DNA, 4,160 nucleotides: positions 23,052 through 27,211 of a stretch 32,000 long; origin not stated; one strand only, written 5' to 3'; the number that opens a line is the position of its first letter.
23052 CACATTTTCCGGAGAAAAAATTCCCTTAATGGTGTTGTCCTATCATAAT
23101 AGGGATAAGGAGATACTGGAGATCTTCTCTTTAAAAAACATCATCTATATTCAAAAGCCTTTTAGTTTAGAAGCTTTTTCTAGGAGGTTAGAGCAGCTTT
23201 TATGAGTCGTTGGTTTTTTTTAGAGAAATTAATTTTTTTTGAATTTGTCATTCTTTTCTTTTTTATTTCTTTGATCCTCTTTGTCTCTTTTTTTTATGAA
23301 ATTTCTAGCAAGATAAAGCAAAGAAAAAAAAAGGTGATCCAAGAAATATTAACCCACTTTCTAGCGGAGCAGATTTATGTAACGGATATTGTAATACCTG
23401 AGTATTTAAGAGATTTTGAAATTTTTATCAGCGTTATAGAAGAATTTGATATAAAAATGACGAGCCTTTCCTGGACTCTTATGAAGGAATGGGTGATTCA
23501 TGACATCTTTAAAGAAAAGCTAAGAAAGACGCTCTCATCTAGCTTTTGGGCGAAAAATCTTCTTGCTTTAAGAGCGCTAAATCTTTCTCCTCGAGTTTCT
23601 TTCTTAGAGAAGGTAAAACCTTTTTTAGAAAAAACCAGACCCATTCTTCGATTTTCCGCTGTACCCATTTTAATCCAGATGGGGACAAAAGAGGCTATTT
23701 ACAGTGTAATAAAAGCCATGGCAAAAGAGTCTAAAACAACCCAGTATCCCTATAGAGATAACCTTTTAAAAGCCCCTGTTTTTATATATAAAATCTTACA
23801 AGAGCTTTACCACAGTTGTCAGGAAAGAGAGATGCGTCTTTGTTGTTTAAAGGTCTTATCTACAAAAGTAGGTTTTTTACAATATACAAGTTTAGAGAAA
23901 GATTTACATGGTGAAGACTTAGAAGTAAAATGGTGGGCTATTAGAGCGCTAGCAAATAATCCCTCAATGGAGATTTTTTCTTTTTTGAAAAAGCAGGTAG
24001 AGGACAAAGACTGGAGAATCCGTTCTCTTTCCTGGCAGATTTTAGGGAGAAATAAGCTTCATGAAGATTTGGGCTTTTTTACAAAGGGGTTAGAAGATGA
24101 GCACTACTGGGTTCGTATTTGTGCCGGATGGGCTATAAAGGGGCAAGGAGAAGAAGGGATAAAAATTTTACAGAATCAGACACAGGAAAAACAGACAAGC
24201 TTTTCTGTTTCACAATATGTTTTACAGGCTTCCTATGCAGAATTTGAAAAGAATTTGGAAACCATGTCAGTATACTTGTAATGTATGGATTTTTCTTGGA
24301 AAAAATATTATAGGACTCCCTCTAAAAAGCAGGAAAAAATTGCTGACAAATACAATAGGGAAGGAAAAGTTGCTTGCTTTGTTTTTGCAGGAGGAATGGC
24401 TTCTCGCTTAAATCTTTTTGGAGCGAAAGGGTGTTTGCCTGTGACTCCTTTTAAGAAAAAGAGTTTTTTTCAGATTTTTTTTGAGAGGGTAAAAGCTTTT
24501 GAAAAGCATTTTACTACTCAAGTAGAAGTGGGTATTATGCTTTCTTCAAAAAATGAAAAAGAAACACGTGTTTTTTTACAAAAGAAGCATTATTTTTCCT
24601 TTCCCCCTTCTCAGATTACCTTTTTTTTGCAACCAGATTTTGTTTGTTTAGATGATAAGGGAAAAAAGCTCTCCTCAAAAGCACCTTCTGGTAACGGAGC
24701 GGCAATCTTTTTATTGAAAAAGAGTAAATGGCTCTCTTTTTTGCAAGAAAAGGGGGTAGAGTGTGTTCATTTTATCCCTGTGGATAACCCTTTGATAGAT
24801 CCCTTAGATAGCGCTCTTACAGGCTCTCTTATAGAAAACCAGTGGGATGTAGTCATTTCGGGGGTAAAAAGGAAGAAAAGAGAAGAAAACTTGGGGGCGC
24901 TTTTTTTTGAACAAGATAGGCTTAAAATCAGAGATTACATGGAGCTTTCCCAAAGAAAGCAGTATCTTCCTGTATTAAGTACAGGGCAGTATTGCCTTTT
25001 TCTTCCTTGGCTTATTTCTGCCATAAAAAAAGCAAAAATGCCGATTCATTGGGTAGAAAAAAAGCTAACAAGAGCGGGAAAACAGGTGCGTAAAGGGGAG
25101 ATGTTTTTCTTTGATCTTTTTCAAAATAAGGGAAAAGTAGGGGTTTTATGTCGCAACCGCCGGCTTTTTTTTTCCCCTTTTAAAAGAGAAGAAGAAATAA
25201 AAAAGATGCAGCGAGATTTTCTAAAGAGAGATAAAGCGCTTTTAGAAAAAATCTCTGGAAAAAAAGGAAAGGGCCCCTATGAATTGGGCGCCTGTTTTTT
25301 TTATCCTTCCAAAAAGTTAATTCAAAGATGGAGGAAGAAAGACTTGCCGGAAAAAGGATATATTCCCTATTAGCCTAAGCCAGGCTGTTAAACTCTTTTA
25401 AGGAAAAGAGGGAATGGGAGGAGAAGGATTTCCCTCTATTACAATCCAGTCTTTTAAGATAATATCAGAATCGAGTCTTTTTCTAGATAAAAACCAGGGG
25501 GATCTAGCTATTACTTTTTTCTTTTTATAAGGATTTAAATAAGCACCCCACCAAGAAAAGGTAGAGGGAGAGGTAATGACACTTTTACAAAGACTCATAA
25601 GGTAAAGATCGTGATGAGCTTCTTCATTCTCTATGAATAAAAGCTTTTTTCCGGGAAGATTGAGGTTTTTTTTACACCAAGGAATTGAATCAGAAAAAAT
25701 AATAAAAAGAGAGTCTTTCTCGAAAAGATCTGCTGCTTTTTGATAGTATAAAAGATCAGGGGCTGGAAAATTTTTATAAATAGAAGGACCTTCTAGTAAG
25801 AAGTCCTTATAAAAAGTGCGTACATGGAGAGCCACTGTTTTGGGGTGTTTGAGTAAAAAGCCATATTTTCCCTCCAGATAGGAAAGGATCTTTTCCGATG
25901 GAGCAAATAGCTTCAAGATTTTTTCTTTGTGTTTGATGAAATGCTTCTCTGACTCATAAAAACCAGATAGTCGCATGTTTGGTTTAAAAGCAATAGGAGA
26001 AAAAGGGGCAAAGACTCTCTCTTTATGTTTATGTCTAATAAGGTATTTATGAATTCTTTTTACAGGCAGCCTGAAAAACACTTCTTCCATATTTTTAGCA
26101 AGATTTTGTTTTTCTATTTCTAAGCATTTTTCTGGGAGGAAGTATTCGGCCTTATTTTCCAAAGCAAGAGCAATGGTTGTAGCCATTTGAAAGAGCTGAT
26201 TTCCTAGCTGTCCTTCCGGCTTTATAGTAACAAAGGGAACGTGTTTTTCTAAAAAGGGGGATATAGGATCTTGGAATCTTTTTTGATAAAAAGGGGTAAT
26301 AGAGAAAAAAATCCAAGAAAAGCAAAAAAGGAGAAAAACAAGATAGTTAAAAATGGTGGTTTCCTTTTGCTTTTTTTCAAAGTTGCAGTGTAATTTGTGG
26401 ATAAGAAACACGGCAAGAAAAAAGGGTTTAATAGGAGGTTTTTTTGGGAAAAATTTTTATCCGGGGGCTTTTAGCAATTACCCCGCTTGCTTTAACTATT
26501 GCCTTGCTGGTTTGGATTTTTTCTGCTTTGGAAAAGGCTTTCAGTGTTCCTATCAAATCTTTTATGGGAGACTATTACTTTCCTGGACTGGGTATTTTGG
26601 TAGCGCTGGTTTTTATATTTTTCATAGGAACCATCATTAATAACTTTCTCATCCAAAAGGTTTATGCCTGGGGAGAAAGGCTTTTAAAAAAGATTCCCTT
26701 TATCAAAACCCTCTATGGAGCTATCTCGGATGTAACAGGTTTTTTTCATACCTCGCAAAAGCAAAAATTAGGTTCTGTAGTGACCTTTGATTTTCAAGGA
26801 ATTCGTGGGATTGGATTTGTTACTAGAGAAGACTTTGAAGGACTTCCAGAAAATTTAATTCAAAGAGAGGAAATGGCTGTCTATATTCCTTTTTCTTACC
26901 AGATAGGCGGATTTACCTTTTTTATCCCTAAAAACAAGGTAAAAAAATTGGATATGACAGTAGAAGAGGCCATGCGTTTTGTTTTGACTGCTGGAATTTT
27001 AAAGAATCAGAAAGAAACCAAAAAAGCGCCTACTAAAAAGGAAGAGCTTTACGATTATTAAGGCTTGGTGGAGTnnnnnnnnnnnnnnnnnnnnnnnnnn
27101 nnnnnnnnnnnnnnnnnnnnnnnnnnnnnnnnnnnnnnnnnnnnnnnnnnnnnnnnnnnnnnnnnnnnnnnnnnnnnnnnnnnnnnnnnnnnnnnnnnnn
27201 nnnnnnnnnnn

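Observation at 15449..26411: Candidate regulated glycan system: processive GT2 synthase, GT25, GT11, UDP-sugar pyrophosphorylase, two HEAT envelope proteins and an atypical phosphorelay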

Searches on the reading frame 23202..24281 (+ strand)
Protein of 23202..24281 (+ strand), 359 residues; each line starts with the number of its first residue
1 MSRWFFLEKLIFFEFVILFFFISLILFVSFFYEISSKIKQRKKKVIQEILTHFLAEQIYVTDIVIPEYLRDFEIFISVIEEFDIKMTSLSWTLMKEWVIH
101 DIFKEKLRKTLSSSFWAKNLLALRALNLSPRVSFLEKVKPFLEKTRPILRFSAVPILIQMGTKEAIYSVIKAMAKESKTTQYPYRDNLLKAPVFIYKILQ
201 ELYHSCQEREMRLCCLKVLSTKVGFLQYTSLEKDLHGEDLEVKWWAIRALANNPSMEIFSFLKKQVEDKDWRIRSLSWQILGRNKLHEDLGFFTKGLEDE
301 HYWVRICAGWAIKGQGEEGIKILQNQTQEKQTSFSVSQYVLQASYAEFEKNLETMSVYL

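Call 3: search_protein_families(library=pfam, proteins=[window:23202-24281:+], max_evalue=0.01)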
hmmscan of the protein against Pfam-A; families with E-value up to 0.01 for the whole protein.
window:23202-24281:+ (359 aa): 2 families
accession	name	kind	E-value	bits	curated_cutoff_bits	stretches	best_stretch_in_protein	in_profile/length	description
PF13646.12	HEAT_2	-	1.6e-12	48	27.7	1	235-312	8-87/88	HEAT repeats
PF02985.28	HEAT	-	0.00018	21.9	23.5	0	291-312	3-24/31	HEAT repeat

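Call 4: search_protein_families(library=ncbifam, proteins=[window:23202-24281:+], max_evalue=0.01)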
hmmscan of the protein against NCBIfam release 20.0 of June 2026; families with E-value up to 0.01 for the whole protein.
window:23202-24281:+ (359 aa): 1 family
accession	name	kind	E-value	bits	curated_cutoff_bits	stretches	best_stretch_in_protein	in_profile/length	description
NF045915.1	PhycobilmeDegNblB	equivalog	4.4e-06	26.4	300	1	104-283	3-187/214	phycobilisome degradation protein NblB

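Call 36: find_homologous_proteins(query=window:23202-24281:+)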
Query window:23202-24281:+ (359 aa): 3 proteins with E <= 0.001 among 2039 candidates.
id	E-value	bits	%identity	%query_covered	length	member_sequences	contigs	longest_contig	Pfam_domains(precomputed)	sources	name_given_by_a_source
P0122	5.6e-233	790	100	100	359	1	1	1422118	PF13646.13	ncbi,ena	-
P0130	1.0e-52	198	34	90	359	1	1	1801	PF02985.29,PF13646.13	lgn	-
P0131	4.5e-42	163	30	87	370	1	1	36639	PF02985.29,PF13646.13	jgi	jgi:hypothetical protein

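Call 38: find_homologous_proteins(query=A3, max_evalue=1e-10)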
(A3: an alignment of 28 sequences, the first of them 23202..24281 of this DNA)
Query A3 (28 sequences) (359 aa, profile of the alignment): 24 proteins with E <= 1e-10 among 8000 candidates.
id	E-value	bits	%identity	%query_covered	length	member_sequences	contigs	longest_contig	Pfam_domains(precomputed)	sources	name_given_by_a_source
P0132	2.4e-113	397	24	40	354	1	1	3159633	PF02985.29,PF03130.23,PF13646.13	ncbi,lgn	ncbi:MAG: HEAT repeat domain-containing protein [Nitrospiraceae bacterium]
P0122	8.5e-107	375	100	100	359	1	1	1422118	PF13646.13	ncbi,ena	-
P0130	4.9e-102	360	34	90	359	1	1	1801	PF02985.29,PF13646.13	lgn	-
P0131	9.9e-100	352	30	87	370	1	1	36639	PF02985.29,PF13646.13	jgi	jgi:hypothetical protein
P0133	3.3e-77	278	23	40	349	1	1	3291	PF02985.29,PF03130.23,PF13646.13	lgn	-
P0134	1.4e-69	253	22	40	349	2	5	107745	PF02985.29,PF03130.23,PF13646.13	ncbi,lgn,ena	-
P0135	1.1e-54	204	24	23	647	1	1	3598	PF23271.2,PF12717.14,PF00514.30,PF10363.16,PF24714.2,PF02985.29,PF01602.27,PF21581.4,PF13251.13,PF03130.23,PF13513.13,PF13646.13,PF23227.2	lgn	-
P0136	3.8e-30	123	34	14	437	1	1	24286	PF21581.4,PF12717.14,PF00514.30,PF12755.14,PF25786.1,PF02985.29,PF03130.23,PF20168.5,PF13513.13,PF01602.27,PF13646.13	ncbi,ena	-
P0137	2.6e-25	107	32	19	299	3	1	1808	PF12717.14,PF00514.30,PF02985.29,PF03130.23,PF13513.13,PF13646.13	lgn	-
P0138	6.5e-20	90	34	8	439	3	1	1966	PF02985.29,PF03130.23,PF13513.13,PF13646.13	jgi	jgi:HEAT repeat protein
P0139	1.2e-19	89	19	28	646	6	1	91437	PF05918.18,PF02985.29,PF03130.23,PF13646.13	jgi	-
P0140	7.4e-18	83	40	6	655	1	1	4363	PF02985.29,PF03130.23,PF13646.13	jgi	jgi:HEAT repeat protein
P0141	1.4e-16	79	20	30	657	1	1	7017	PF00514.30,PF02985.29,PF13646.13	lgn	-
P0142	1.4e-16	79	-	-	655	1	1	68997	PF00514.30,PF02985.29,PF13646.13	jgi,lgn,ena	-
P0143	2.6e-16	78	-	-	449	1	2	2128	PF02985.29,PF13513.13,PF13646.13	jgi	jgi:HEAT repeat protein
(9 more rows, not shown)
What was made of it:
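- Tried and rejected: find_homologous_proteins on HEAT2, alone and as a 28-sequence profile (calls 36, 38), returned few true relatives because of the word index.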

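Call 53: search_protein_representatives(alignment_id=A4)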
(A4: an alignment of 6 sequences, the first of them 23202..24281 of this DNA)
Query: 6 sequences, 358 profile positions. Proteins with E-value up to 0.001 (for the whole library): 89668; up to 1e-10: 28356; up to 1e-30: 2500. The best 150 are listed.
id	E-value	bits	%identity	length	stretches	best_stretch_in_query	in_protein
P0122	1.9e-151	521.0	-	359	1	1-356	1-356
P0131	2.7e-148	510.6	-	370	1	4-356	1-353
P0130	2.0e-147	507.7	-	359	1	1-356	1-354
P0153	1.4e-139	481.9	-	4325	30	141-308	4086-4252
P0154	2.9e-139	480.9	-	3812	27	115-346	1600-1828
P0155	4.3e-137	473.8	-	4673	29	135-311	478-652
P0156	1.6e-127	442.3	-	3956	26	232-317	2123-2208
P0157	4.6e-125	434.2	-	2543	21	162-332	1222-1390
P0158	1.5e-120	419.3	-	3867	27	123-318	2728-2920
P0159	2.0e-116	405.8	-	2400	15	137-317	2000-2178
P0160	1.0e-100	354.1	-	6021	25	151-345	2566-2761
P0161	3.1e-98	346.0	-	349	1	4-347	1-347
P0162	3.5e-97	342.5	-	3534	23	184-324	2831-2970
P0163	8.3e-91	321.5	-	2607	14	228-330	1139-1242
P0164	2.0e-89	317.0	-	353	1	6-349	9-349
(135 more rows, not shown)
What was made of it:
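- Tried and rejected: The exhaustive representative search (call 53) was swamped by giant multi-HEAT proteins.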

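Call 69: search_protein_families(library=padloc, proteins=[window:23202-24281:+], max_evalue=0.001)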
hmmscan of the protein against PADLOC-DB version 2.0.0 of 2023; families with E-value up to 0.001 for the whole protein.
window:23202-24281:+ (359 aa): 0 families

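Call 74: predict_structure(alignment_id=A4)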
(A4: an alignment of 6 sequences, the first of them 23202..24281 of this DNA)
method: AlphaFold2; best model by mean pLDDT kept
length: 359 residues; sequences in the alignment: 6
mean_pLDDT: 87.4   pTM: 0.77
mean pLDDT of the five models: 87.4, 87.4, 86.6, 85.2, 77.9
residues with pLDDT >= 90: 191; 70-90: 145; 50-70: 20; < 50: 3
segments of 3 or more residues with pLDDT < 50: 357-359
pLDDT, mean of each block of 10 residues (from residue 1): 78 91 93 91 91 75 74 92 87 89 93 95 95 96 94 96 94 86 90 89 91 91 77 90 92 84 92 92 74 88 91 89 84 84 80 55
secondary structure, 60 per line:
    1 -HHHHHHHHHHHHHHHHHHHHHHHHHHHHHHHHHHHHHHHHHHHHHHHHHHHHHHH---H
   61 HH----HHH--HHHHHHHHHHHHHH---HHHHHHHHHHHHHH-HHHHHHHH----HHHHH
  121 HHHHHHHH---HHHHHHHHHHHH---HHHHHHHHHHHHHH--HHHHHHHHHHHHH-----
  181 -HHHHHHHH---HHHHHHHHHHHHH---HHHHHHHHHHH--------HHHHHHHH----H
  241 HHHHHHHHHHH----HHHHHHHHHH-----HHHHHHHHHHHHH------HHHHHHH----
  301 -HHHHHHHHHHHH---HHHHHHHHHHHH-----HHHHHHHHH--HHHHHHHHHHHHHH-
elements in order: H2-56 H72-85 H89-102 H104-111 H116-128 H132-143 H147-160 H163-175 H182-189 H193-205 H209-219 H228-235 H240-251 H256-265 H271-283 H290-296 H302-313 H317-328 H334-342 H345-358
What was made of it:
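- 23202..24281 (+): HEAT2, 359 aa. One N-terminal TM helix is followed by a basic cluster and a cytoplasmic HEAT solenoid. It is the obligate genomic partner of the synthase. AF2 model with pLDDT 87.4 (call 74).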

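Call 76: fold_search(model_id=the predicted structure, library=pdb)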
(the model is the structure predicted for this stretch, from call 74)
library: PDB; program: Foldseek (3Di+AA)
matches with E <= 10: 1253; with E <= 0.001: 47
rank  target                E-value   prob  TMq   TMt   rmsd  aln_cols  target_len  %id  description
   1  6bzx_A                1.2e-06  1.00  0.41  0.50   9.9       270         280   21  Structure of the artificial complex alpha-Rep/Octarellin V.1 crystallized by counter diffusion in a capillary (released 2019-01-09)
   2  6fsq                  2.2e-06  1.00  0.38  0.37  13.9       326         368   18  Structure of A3_bGFPD, an artificial bi-domain protein based on two different alphaRep domains : A3 and a GFP binding do (released 2018-08-08)
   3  4rv1_A                3.4e-06  1.00  0.30  0.27  13.6       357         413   17  Crystal Structure of Engineered Protein. Northeast Structural Genomics Consortium (NESG) Target OR497. (released 2014-12-10)
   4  4rv1_B                4.5e-06  1.00  0.30  0.27  13.3       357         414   17  Crystal Structure of Engineered Protein. Northeast Structural Genomics Consortium (NESG) Target OR497. (released 2014-12-10)
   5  7p0h_A                8.5e-06  1.00  0.41  0.36   7.0       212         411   22  Crystal structure of Helicobacter pylori ComF fused to an artificial alphaREP crystallization helper(named B2) (released 2022-04-06)
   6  4xl5_C                9.3e-06  1.00  0.42  0.57   7.4       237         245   22  X-ray structure of bGFP-A / EGFP complex (released 2015-08-19)
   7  7z0g_T                9.3e-06  1.00  0.29  0.43   9.0       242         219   21  CPAP:TUBULIN:IE5 ALPHAREP COMPLEX P1 SPACE GROUP (released 2022-04-13)
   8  4rv1_D                1.1e-05  1.00  0.30  0.27  13.7       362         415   16  Crystal Structure of Engineered Protein. Northeast Structural Genomics Consortium (NESG) Target OR497. (released 2014-12-10)
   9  4zv6_A                1.2e-05  1.00  0.43  0.53  10.3       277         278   21  Crystal structure of the artificial alpharep-7 octarellinV.1 complex (released 2016-05-25)
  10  7z0g_C                1.7e-05  1.00  0.29  0.44   9.0       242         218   21  CPAP:TUBULIN:IE5 ALPHAREP COMPLEX P1 SPACE GROUP (released 2022-04-13)
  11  7pks_d                1.8e-05  1.00  0.34  0.18  10.7       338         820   14  Structural basis of Integrator-mediated transcription regulation (released 2021-12-08)
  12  7q1f_C                2.6e-05  1.00  0.40  0.62   7.6       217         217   20  CPAP:TUBULIN:IE5 ALPHAREP COMPLEX (released 2022-04-20)
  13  6gwc_C                2.9e-05  1.00  0.40  0.62   7.6       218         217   20  Tubulin:iE5 alphaRep complex (released 2019-01-30)
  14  7q1f_T                2.9e-05  1.00  0.40  0.61   7.8       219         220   20  CPAP:TUBULIN:IE5 ALPHAREP COMPLEX (released 2022-04-20)
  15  9mf5_A                7.0e-05  1.00  0.38  0.27  11.6       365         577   12  CryoEM structure of the Protein Phosphatase 2A (Abeta-B56gamma-Calpha) holoenzyme complex (released 2025-07-09)
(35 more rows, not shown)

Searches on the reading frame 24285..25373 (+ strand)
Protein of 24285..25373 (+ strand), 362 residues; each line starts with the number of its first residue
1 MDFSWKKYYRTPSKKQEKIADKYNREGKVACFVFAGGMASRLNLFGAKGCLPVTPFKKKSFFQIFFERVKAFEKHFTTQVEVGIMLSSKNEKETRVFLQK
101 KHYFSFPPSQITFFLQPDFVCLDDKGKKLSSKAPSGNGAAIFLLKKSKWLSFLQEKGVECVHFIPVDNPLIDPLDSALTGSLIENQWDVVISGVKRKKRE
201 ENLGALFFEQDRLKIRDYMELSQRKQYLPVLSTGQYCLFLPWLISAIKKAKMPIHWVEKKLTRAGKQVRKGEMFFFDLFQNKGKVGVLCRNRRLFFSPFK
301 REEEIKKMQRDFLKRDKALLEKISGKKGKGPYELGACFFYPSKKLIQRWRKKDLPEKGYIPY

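Call 3: search_protein_families(library=pfam, proteins=[window:24285-25373:+], max_evalue=0.01)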
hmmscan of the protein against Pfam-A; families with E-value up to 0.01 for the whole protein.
window:24285-25373:+ (362 aa): 1 family
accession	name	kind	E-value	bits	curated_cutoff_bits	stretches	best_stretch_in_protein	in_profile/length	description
PF01704.24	UDPGP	-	3.4e-17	62.7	22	1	24-260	49-296/413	UTP--glucose-1-phosphate uridylyltransferase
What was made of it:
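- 24285..25373 (+): Eukaryote-type UDP-HexNAc pyrophosphorylase-like enzyme, 362 aa, last gene of the operon. Pfam UDPGP (call 3).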

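Call 4: search_protein_families(library=ncbifam, proteins=[window:24285-25373:+], max_evalue=0.01)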
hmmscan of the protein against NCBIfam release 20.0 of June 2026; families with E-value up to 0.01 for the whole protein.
window:24285-25373:+ (362 aa): 0 families

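Call 32: search_solved_structures(query=window:24285-25373:+, max_evalue=0.01, show_alignments=1)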
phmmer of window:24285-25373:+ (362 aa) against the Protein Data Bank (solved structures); distinct sequences matched with E-value up to 0.01: 11.
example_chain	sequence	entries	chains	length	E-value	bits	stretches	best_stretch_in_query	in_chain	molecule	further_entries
3oc9_A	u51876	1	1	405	3.3e-19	72.4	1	25-303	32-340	UDP-N-acetylglucosamine pyrophosphorylase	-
2yqc_A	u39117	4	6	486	3.8e-19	72.2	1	26-224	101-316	UDP-N-acetylglucosamine pyrophosphorylase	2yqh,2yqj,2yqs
9g53_B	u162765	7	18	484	2.2e-16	63.1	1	27-223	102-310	UDP-N-acetylglucosamine diphosphorylase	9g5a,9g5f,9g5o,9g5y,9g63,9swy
4bma_A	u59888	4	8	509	2.4e-16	63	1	27-223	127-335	UDP-N-ACETYLGLUCOSAMINE PYROPHOSPHORYLASE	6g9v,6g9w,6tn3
8yp3_A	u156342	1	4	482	2.5e-15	59.7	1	18-225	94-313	UDP-N-acetylglucosamine diphosphorylase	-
1jv1_A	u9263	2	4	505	2.9e-13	52.9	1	26-223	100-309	GlcNAc1P uridyltransferase isoform 1: AGX1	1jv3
6z2f_A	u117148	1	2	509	3e-13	52.8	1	26-223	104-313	UDP-N-acetylhexosamine pyrophosphorylase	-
1jvd_A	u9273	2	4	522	3.3e-13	52.7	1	26-223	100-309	UDPGLCNAC PYROPHOSPHORYLASE (AGX2) | GLCNAC1P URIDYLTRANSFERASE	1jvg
1vm8_A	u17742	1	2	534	3.2e-12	49.4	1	26-223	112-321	UDP-N-acetylglucosamine pyrophosphorylase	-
8qh2_A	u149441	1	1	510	6.2e-12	48.5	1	27-225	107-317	UDP-N-acetylhexosamine pyrophosphorylase,UDP-N-acetylhexosamine pyrophosphorylase-like pro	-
4bqh_A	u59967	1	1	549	1.1e-11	47.7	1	14-228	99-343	UDP-N-ACETYLGLUCOSAMINE PYROPHOSPHORYLASE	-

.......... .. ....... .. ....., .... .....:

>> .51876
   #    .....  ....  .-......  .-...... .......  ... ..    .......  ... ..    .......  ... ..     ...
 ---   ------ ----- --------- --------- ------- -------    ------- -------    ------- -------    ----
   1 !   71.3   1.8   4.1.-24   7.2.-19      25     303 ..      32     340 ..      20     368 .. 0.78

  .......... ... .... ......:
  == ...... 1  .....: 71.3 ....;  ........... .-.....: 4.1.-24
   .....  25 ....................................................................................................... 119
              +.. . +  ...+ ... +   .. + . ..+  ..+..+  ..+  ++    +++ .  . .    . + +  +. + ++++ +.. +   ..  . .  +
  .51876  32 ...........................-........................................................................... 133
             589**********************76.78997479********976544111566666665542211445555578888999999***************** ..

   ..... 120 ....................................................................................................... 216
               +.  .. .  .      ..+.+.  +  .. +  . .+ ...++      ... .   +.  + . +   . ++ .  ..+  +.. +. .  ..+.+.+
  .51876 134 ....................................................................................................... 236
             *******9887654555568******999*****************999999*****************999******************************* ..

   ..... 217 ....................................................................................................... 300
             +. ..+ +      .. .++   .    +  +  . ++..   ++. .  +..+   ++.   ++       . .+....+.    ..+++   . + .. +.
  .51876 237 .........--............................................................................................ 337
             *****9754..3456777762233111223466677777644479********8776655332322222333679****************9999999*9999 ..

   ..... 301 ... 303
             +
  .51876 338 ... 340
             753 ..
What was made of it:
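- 24285..25373 (+): All 11 PDB matches are UDP-GlcNAc/HexNAc pyrophosphorylases, best 3.3e-19 (call 32).
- On UDP-N-acetylhexosamine pyrophosphorylase (UAP1/AGX type): The loop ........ aligns to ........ of 3oc9 (call 32).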

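Call 69: search_protein_families(library=padloc, proteins=[window:24285-25373:+], max_evalue=0.001)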
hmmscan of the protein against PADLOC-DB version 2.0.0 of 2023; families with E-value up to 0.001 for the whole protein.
window:24285-25373:+ (362 aa): 0 families

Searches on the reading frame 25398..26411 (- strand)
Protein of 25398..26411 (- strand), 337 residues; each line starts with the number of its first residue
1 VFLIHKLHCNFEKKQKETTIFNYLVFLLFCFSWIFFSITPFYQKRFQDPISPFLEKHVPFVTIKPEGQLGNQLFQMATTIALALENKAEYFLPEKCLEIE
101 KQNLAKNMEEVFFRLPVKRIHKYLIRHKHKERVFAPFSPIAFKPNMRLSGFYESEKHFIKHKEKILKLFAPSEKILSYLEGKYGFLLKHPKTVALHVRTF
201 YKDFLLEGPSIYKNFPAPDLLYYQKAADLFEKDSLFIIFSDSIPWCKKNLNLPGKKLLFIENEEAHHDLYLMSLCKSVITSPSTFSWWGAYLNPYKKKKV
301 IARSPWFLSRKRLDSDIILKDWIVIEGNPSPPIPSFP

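Call 3: search_protein_families(library=pfam, proteins=[window:25398-26411:-], max_evalue=0.01)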
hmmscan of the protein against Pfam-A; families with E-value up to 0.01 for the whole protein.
window:25398-26411:- (337 aa): 1 family
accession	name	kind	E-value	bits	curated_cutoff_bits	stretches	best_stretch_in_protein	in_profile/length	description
PF01531.22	Glyco_transf_11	-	3.9e-24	85.8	23.9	1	60-325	32-297/298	Glycosyl transferase family 11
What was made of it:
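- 25398..26411 (-): GT11 (alpha-1,2-fucosyltransferase family) protein, 337 aa, with an N-terminal TM segment. Membership unproven. Pfam 85.8 bits (call 3).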

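Call 4: search_protein_families(library=ncbifam, proteins=[window:25398-26411:-], max_evalue=0.01)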
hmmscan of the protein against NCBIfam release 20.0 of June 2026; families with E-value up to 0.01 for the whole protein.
window:25398-26411:- (337 aa): 0 families

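Call 33: search_solved_structures(query=window:25398-26411:-, max_evalue=0.01)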
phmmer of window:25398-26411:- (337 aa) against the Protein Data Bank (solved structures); distinct sequences matched with E-value up to 0.01: 0.

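Call 54: find_related_loci(query=window:25398-26411:-, collection=metagenome_contigs, flank=10000)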
Query window:25398-26411:- (337 aa) in metagenome_contigs; peptide patterns used: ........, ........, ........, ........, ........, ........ (x = any residue, [..] = any of these).
130 stretches matched a pattern, but none encodes a relative of the query by tblastn (E <= 1e-3).

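Call 69: search_protein_families(library=padloc, proteins=[window:25398-26411:-], max_evalue=0.001)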
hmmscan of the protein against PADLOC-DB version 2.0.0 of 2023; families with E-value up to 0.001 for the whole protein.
window:25398-26411:- (337 aa): 0 families

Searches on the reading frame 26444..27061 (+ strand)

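Call 27: search_protein_families(library=pfam, proteins=[window:26444-27061:+], max_evalue=0.001)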
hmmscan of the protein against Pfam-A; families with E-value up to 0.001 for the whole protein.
window:26444-27061:+ (205 aa): 1 family
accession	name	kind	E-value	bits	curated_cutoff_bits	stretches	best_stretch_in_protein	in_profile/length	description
PF04367.18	DUF502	-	9.6e-26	90.2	23.8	1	52-156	1-107/107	Protein of unknown function (DUF502)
